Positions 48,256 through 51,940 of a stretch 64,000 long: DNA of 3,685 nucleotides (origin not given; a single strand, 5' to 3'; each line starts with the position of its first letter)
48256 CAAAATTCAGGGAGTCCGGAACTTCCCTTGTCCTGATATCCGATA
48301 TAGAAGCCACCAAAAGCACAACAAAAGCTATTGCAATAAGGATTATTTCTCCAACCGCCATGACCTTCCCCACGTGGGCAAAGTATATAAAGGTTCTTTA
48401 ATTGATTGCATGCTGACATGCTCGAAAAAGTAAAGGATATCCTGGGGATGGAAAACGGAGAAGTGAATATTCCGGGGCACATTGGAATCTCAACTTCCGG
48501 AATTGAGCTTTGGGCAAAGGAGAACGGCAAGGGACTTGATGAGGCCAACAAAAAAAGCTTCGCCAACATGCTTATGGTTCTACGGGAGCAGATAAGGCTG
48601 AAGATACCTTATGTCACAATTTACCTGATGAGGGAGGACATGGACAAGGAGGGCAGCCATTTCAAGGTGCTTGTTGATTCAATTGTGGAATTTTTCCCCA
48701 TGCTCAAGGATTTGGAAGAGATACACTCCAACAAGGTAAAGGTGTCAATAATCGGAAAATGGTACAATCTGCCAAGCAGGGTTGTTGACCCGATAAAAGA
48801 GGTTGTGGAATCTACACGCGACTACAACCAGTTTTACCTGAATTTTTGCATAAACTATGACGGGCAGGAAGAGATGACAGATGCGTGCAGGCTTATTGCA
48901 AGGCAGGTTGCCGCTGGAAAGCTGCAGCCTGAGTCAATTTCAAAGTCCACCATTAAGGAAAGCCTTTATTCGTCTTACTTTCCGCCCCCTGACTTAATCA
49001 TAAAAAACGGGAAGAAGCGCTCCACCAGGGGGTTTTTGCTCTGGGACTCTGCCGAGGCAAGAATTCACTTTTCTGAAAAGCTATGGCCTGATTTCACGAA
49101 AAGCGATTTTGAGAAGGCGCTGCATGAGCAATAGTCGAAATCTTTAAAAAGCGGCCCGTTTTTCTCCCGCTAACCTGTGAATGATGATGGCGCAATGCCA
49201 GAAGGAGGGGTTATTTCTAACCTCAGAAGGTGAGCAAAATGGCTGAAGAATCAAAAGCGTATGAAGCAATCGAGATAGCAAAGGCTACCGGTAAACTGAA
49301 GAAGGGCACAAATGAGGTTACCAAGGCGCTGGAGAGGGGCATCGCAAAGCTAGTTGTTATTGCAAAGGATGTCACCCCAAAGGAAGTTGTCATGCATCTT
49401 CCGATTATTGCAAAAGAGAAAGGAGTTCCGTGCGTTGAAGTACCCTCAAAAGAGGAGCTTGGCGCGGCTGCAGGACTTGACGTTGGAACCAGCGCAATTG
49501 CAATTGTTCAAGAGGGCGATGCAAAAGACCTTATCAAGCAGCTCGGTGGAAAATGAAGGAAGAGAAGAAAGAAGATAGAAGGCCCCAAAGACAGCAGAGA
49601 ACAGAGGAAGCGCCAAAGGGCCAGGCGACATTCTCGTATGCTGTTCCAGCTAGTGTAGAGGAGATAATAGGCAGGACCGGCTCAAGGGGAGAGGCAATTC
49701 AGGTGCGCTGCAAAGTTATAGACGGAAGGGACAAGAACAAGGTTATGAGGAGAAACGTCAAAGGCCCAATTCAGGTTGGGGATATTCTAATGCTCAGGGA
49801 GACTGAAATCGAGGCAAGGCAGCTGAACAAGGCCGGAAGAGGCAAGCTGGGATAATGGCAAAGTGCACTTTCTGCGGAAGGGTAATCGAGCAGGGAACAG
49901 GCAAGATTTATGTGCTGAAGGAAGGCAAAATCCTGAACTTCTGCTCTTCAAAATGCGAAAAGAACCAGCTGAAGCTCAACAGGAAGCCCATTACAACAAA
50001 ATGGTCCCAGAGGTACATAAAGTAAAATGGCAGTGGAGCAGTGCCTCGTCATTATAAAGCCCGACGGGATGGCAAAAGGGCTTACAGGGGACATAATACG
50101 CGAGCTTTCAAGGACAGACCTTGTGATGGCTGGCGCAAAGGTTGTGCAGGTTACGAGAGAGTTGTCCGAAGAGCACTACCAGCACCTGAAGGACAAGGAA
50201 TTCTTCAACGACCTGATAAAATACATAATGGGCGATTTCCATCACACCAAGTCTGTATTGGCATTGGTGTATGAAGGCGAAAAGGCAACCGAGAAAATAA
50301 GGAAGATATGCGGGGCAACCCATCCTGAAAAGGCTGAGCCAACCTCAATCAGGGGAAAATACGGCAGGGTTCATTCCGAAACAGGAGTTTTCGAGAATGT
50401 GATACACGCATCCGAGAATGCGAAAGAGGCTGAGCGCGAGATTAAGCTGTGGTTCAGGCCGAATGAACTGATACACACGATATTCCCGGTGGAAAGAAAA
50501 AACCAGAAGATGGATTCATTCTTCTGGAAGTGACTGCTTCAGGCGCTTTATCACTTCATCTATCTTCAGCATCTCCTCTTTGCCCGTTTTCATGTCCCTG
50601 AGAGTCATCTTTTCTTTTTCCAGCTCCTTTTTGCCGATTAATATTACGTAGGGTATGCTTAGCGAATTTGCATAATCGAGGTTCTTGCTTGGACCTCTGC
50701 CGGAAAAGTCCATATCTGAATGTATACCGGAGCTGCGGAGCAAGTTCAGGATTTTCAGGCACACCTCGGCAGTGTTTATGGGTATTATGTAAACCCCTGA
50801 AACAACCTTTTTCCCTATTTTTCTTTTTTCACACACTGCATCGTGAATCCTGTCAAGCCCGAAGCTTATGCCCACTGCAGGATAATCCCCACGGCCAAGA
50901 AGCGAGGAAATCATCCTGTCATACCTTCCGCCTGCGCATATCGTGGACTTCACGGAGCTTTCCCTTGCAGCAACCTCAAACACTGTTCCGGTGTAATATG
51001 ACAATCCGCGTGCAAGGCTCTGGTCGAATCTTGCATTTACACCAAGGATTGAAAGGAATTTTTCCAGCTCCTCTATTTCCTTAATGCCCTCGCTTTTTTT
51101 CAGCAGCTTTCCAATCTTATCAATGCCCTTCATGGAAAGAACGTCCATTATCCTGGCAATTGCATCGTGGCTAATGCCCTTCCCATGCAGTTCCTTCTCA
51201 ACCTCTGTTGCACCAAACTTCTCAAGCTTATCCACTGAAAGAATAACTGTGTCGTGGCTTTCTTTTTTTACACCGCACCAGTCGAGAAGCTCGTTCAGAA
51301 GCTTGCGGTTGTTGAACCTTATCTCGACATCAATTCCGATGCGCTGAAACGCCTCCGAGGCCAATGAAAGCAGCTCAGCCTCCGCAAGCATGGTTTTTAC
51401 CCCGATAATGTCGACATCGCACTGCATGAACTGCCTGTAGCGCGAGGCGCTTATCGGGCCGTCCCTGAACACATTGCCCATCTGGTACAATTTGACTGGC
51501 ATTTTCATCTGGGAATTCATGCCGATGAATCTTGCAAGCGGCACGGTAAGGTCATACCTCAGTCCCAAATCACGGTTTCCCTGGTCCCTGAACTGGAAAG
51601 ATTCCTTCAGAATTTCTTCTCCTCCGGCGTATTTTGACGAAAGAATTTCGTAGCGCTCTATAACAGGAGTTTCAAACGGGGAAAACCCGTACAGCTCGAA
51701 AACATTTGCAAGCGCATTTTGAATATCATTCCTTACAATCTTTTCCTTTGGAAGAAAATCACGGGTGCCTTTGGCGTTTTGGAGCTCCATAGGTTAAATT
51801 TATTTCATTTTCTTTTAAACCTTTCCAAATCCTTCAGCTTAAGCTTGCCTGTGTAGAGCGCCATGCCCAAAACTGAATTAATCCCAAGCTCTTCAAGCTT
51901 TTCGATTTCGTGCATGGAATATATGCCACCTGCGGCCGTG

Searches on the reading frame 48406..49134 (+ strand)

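Call 31: search_protein_families(library=pfam, proteins=[window:48406-49134:+], max_evalue=0.001)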
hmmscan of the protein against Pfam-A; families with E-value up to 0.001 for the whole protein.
window:48406-49134:+ (242 aa): 1 family
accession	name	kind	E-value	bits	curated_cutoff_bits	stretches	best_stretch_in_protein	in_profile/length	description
PF01255.24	Prenyltransf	-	2.8e-39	135.4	27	1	36-240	8-209/219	Putative undecaprenyl diphosphate synthase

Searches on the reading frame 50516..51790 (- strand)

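Call 31: search_protein_families(library=pfam, proteins=[window:50516-51790:-], max_evalue=0.001)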
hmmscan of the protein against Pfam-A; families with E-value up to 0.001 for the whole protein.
window:50516-51790:- (424 aa): 5 families
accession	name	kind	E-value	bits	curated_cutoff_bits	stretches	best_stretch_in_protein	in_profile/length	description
PF13393.11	tRNA-synt_His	-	1e-45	156.8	25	1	8-315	1-308/308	Histidyl-tRNA synthetase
PF03129.25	HGTP_anticodon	-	4.5e-18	65.6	21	1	333-419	2-93/94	Anticodon binding domain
PF01409.25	tRNA-synt_2d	-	4.5e-08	33.3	19.8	1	20-161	19-164/246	tRNA synthetases class II core domain (F)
PF00587.30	tRNA-synt_2b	-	6.4e-07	30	29.3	1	65-293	1-141/179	tRNA synthetase class II core domain (G, H, P, S and T)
PF00152.25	tRNA-synt_2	-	0.00021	20.9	25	0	19-129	24-122/308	tRNA synthetases class II (D, K and N)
